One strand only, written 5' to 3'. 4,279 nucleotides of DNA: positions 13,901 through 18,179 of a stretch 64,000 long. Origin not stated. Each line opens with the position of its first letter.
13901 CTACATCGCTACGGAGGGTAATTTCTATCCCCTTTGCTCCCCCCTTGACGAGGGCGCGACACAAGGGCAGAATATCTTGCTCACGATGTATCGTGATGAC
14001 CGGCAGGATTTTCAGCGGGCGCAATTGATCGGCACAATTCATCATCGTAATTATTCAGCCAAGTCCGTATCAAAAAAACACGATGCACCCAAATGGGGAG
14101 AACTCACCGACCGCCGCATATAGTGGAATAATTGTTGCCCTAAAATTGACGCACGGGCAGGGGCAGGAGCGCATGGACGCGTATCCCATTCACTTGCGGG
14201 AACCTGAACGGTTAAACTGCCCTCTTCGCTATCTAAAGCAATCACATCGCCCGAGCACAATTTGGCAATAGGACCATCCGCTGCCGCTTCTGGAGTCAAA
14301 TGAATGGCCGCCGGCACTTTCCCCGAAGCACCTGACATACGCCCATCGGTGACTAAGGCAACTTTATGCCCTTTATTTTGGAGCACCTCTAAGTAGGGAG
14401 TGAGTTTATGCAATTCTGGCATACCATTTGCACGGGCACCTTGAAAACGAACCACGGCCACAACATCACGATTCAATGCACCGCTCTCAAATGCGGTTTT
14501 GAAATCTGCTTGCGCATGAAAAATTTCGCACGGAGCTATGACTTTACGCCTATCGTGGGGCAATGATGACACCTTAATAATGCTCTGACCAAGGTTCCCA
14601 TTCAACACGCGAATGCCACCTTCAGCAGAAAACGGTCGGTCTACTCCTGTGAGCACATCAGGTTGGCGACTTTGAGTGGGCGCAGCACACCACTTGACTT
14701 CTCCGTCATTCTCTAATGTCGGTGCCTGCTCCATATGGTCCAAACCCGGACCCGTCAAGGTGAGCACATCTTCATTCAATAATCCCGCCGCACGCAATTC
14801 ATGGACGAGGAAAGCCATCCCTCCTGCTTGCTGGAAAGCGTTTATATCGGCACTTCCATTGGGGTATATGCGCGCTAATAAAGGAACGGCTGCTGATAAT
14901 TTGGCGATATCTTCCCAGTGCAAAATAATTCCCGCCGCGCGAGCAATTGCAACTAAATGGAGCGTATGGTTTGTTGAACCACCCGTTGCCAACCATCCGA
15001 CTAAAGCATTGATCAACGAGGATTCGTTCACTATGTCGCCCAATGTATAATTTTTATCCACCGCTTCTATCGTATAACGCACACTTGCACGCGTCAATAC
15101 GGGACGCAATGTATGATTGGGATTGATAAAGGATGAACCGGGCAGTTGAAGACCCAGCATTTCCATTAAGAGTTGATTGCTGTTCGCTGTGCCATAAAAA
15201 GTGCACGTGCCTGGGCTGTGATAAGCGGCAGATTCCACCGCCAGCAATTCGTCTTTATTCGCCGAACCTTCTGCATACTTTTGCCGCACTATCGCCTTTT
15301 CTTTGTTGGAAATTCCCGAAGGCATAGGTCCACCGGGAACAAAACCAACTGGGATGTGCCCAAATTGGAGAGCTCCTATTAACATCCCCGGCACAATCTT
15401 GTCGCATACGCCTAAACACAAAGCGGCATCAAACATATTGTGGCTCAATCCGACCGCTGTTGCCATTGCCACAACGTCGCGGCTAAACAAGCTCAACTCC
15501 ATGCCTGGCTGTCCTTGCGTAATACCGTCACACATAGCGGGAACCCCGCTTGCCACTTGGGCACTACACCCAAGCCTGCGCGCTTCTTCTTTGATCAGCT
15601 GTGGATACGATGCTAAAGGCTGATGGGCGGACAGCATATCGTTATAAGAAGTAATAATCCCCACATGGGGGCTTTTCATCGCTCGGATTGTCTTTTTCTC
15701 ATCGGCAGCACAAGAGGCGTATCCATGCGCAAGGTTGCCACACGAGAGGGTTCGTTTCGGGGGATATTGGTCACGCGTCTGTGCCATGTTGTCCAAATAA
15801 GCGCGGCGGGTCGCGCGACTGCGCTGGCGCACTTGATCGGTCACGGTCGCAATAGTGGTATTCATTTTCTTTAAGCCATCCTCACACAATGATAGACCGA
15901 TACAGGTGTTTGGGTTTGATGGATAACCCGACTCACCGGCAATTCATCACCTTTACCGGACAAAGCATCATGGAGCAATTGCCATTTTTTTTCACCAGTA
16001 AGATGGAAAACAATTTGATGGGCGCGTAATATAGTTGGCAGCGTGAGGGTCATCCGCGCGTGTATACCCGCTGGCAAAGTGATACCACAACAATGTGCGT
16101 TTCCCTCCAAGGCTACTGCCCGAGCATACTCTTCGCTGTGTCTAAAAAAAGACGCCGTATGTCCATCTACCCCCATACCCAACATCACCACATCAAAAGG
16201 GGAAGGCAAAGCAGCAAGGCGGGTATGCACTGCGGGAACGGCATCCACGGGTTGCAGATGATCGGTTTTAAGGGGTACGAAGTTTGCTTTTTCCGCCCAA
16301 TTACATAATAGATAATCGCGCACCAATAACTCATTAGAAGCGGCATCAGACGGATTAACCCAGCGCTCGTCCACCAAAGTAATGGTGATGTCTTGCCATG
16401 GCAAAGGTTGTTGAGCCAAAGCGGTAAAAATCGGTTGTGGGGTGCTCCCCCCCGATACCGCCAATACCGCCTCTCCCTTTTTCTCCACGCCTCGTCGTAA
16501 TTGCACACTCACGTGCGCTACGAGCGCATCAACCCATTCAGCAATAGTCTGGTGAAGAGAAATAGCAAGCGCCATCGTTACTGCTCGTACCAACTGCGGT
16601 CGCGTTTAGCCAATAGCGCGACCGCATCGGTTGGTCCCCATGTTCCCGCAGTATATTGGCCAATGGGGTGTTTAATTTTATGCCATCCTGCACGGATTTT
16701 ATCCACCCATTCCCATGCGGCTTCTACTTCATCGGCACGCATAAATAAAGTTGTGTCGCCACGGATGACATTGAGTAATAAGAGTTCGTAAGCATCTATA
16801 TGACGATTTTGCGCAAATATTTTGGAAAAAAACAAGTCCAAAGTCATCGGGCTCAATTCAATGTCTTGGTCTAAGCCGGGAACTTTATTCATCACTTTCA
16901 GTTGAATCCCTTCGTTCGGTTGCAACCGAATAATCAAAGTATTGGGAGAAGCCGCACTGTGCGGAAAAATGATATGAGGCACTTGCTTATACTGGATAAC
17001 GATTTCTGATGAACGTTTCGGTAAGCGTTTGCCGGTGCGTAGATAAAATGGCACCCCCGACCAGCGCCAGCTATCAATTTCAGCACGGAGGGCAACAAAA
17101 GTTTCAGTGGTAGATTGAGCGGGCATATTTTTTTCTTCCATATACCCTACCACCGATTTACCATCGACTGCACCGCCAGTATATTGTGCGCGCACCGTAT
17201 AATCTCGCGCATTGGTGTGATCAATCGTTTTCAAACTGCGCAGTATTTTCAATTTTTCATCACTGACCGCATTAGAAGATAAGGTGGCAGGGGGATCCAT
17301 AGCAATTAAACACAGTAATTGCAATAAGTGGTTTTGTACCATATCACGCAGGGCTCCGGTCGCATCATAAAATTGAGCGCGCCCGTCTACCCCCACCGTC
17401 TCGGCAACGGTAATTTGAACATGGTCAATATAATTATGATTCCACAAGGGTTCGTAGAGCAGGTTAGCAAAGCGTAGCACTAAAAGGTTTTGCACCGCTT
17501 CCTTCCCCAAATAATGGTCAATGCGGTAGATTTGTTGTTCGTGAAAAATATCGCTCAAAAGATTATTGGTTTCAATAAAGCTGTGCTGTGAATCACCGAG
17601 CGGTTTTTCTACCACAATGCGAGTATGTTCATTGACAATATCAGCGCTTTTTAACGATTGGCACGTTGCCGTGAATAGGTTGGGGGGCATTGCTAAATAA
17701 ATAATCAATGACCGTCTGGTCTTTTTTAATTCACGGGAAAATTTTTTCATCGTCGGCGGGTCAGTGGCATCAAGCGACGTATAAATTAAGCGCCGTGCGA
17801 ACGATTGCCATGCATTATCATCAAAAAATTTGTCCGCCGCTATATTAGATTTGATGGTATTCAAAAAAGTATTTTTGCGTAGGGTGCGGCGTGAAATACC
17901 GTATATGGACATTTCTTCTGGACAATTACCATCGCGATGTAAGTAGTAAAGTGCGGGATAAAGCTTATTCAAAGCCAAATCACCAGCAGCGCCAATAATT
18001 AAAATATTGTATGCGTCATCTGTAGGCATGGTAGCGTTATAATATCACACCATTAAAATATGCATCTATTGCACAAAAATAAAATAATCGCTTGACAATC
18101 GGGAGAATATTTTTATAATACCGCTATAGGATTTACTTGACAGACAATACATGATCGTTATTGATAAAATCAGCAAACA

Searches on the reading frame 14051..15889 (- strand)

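Call 59: search_protein_families(library=pfam, proteins=[window:14051-15889:-], max_evalue=0.00001)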
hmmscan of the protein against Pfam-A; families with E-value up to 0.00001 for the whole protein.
window:14051-15889:- (612 aa): 2 families
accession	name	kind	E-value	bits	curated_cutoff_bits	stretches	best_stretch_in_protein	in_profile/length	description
PF00920.27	ILVD_EDD_N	-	1.2e-99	333.9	27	1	74-383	2-313/316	Dihydroxy-acid/6-phosphogluconate dehydratase N-terminal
PF24877.1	ILV_EDD_C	-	1.1e-45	155.8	27.7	1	411-602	1-191/191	Dihydroxy-acid/6-phosphogluconate dehydratase C-terminal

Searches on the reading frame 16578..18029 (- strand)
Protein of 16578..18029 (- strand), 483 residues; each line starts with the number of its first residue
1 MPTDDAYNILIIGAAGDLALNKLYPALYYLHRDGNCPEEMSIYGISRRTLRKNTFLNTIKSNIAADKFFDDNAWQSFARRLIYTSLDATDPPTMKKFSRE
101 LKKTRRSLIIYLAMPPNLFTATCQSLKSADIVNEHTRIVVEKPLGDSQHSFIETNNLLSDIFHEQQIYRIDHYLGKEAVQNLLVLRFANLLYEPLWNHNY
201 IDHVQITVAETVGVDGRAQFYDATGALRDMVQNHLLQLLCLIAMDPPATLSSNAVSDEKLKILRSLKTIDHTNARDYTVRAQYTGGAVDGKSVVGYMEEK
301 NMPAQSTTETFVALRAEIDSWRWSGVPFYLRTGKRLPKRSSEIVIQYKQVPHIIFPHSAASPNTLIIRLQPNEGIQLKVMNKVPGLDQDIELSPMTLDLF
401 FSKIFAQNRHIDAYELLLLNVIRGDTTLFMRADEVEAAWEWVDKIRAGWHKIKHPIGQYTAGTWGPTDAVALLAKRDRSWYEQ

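Call 59: search_protein_families(library=pfam, proteins=[window:16578-18029:-], max_evalue=0.00001)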
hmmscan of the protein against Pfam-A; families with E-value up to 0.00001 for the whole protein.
window:16578-18029:- (483 aa): 2 families
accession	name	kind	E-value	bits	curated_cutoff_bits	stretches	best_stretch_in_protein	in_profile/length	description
PF02781.21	G6PD_C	-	7e-120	400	27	1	183-480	1-295/296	Glucose-6-phosphate dehydrogenase, C-terminal domain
PF00479.28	G6PD_N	-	1.3e-50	173.1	22.1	1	11-181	2-183/183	Glucose-6-phosphate dehydrogenase, NAD binding domain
